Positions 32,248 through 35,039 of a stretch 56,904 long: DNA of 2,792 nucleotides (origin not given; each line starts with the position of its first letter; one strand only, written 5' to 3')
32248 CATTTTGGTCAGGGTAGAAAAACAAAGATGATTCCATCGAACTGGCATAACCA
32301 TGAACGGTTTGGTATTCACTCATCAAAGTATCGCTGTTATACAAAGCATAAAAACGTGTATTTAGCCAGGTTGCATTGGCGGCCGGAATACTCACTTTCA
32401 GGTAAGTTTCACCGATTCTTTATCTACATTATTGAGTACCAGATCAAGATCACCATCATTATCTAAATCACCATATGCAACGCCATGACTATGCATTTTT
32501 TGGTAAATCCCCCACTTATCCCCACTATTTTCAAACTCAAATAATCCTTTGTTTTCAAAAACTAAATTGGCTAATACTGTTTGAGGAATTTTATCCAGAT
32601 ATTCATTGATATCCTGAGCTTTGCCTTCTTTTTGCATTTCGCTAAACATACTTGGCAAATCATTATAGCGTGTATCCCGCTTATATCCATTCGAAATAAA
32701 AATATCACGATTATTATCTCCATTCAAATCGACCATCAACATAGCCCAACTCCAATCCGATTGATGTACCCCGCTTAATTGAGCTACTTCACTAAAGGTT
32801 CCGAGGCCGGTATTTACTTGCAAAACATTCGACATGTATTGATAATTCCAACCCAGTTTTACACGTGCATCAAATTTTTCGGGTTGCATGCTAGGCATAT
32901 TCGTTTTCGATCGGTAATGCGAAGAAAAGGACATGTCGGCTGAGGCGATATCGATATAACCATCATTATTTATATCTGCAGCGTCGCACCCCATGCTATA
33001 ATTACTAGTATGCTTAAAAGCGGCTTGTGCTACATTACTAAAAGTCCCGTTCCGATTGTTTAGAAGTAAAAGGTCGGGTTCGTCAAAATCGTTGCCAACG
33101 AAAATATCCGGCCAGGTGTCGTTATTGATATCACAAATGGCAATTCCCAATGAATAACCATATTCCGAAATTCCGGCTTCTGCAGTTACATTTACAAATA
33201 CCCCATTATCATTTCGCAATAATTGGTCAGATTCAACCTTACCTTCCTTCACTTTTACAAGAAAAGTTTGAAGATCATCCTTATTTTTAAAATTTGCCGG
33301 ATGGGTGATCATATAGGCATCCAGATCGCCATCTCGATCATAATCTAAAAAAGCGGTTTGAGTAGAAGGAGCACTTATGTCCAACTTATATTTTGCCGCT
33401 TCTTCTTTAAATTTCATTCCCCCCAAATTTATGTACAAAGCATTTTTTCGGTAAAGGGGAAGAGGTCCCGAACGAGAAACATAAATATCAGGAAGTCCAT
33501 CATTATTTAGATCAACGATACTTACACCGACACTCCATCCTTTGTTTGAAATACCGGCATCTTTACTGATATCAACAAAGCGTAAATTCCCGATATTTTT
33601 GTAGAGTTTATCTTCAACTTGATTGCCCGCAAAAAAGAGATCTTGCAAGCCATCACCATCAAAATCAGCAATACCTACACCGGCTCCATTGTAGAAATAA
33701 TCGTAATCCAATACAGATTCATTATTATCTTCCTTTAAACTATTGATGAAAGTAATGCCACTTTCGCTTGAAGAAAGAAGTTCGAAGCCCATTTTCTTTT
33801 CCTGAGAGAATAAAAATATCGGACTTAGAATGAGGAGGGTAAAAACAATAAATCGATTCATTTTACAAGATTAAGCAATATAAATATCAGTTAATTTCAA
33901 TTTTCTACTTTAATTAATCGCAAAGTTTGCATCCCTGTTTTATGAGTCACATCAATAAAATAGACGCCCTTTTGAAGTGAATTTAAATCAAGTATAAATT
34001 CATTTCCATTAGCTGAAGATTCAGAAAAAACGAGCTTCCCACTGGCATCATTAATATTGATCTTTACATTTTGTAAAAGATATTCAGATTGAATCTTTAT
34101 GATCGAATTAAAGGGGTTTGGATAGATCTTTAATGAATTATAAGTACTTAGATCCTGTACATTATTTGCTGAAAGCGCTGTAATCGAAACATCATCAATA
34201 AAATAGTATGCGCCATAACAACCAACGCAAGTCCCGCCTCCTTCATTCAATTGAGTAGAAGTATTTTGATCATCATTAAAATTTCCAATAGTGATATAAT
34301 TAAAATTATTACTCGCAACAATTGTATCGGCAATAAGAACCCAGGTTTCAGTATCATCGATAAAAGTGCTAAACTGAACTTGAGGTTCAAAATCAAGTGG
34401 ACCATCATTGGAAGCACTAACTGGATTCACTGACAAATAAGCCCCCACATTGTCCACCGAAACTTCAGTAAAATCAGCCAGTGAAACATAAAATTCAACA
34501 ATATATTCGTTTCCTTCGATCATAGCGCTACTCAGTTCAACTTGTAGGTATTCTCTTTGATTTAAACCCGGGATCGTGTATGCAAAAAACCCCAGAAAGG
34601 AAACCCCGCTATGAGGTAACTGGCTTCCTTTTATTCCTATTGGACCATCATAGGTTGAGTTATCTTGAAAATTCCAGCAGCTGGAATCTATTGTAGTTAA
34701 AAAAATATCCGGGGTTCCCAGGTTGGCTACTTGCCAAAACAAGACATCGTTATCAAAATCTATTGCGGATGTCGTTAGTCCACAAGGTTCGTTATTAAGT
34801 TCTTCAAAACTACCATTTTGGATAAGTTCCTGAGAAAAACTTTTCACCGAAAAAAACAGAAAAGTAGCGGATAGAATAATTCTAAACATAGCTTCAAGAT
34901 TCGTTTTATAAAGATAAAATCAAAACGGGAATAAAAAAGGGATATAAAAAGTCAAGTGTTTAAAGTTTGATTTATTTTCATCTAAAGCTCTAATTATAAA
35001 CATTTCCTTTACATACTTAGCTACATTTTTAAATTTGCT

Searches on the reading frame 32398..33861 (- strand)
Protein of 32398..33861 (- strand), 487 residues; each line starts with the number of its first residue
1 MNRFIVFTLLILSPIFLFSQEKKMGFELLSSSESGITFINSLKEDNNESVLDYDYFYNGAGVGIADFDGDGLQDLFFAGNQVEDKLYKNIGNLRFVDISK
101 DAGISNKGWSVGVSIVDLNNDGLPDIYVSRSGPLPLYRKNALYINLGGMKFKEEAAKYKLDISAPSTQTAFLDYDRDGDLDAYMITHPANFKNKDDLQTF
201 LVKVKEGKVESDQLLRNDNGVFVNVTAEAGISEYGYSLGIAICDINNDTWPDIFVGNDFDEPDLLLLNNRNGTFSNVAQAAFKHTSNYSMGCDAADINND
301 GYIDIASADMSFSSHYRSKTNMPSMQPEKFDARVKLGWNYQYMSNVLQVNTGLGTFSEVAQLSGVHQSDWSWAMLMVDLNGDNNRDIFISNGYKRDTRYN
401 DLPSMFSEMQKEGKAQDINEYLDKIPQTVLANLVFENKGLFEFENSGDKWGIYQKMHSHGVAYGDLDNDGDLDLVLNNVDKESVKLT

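Call 5: search_protein_families(library=pfam, proteins=[window:32398-33861:-])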
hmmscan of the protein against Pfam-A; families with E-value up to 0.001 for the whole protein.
window:32398-33861:- (487 aa): 2 families
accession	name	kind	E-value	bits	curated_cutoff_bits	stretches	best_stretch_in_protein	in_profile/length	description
PF13517.12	FG-GAP_3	-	7.5e-45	151.8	26.9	6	244-306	1-60/61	FG-GAP-like repeat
PF01839.29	FG-GAP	-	6.2e-15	55.1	22.1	0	113-130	5-22/37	FG-GAP repeat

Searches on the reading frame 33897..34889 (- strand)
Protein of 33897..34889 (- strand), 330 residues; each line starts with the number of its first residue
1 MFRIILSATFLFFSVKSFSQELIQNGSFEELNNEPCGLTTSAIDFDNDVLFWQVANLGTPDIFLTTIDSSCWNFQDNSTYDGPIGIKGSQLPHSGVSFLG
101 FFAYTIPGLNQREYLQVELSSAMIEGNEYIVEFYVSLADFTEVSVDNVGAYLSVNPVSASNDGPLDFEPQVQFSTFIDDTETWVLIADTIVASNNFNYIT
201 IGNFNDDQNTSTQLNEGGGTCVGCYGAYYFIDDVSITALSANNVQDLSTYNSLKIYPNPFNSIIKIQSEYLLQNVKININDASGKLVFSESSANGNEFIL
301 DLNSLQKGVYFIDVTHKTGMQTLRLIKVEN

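Call 5: search_protein_families(library=pfam, proteins=[window:33897-34889:-])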
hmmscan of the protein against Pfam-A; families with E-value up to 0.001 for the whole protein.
window:33897-34889:- (330 aa): 2 families
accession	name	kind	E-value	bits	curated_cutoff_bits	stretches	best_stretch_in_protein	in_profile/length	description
PF18962.6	Por_Secre_tail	-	3.5e-14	53.3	27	1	255-324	1-72/75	Secretion system C-terminal sorting domain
PF11589.14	DUF3244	-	2e-06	28.1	25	1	261-319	28-88/96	Domain of unknown function (DUF3244)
